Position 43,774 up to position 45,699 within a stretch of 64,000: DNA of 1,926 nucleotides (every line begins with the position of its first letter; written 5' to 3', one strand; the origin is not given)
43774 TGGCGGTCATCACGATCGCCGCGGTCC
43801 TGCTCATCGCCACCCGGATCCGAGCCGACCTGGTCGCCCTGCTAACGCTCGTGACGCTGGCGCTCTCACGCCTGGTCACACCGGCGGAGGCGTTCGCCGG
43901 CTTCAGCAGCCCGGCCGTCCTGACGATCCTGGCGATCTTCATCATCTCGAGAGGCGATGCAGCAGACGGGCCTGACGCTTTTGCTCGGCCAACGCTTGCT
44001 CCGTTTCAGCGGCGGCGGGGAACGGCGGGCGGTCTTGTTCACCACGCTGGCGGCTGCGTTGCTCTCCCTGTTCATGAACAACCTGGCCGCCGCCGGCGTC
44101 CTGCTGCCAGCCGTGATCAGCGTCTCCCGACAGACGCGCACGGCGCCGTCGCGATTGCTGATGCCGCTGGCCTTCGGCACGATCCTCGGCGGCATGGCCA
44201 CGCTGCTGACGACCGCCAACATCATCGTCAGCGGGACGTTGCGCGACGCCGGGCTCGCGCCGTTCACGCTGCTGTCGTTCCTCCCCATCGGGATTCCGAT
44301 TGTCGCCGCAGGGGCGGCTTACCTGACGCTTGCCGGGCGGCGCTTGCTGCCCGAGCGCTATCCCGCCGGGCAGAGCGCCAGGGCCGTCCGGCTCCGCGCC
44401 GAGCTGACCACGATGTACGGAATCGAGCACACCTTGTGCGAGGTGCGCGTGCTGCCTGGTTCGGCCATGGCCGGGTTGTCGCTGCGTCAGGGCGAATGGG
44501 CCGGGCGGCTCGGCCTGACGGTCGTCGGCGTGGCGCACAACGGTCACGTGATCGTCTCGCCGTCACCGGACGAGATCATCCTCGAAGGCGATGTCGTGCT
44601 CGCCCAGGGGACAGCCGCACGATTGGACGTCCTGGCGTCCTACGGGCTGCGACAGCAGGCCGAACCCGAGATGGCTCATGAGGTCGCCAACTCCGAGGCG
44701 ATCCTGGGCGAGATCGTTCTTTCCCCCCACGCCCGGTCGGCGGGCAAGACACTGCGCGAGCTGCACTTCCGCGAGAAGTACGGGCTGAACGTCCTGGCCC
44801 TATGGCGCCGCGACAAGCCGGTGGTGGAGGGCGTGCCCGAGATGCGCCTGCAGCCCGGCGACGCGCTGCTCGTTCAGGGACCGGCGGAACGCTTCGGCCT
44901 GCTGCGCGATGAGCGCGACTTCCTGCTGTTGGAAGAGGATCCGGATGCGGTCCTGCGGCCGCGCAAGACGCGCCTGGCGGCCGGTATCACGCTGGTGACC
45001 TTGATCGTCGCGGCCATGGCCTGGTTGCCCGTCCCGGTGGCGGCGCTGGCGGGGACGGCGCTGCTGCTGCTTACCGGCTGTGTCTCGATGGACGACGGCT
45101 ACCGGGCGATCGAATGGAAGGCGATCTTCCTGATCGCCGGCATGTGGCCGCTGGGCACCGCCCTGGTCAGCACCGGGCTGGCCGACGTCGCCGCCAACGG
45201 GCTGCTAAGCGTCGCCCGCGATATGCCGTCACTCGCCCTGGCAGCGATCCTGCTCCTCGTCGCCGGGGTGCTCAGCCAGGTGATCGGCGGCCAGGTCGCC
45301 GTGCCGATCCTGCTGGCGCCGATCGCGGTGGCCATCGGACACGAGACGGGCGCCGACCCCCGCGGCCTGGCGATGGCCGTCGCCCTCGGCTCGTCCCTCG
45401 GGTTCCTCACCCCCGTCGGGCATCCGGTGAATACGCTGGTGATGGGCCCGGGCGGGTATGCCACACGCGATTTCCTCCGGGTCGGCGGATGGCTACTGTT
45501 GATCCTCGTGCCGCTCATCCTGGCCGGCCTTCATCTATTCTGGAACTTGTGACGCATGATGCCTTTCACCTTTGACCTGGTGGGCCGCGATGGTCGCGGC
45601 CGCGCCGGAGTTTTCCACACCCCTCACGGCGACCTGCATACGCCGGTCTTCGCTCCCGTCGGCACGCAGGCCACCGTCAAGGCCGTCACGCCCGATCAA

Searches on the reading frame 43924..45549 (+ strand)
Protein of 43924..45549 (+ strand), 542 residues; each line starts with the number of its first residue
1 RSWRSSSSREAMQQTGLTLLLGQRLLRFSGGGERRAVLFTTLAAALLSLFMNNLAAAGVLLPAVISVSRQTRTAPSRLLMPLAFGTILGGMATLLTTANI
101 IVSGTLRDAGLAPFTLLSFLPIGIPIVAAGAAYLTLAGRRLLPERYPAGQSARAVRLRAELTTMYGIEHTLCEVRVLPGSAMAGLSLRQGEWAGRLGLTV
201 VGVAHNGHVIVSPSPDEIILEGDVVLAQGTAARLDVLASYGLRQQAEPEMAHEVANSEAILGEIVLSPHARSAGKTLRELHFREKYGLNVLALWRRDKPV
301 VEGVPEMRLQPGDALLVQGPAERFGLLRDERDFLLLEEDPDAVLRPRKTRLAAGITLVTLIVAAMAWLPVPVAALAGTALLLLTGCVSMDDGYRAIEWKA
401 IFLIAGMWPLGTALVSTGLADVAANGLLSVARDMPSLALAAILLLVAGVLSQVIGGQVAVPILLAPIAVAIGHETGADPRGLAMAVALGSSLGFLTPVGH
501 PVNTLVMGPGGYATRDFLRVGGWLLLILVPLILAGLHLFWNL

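Call 86: search_protein_families(library=pfam, max_evalue=0.00001, proteins=[window:43924-45549:+])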
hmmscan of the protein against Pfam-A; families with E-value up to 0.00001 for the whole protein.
window:43924-45549:+ (542 aa): 3 families
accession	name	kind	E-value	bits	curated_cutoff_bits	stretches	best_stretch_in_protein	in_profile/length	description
PF03600.22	CitMHS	-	1.7e-64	218.5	31.9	2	11-470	54-316/336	Citrate transporter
PF02080.26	TrkA_C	-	3e-24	85.1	27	2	263-327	3-66/71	TrkA-C domain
PF00939.25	Na_sulph_symp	-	5.9e-12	45.8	27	1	373-541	296-467/472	Sodium:sulfate symporter transmembrane region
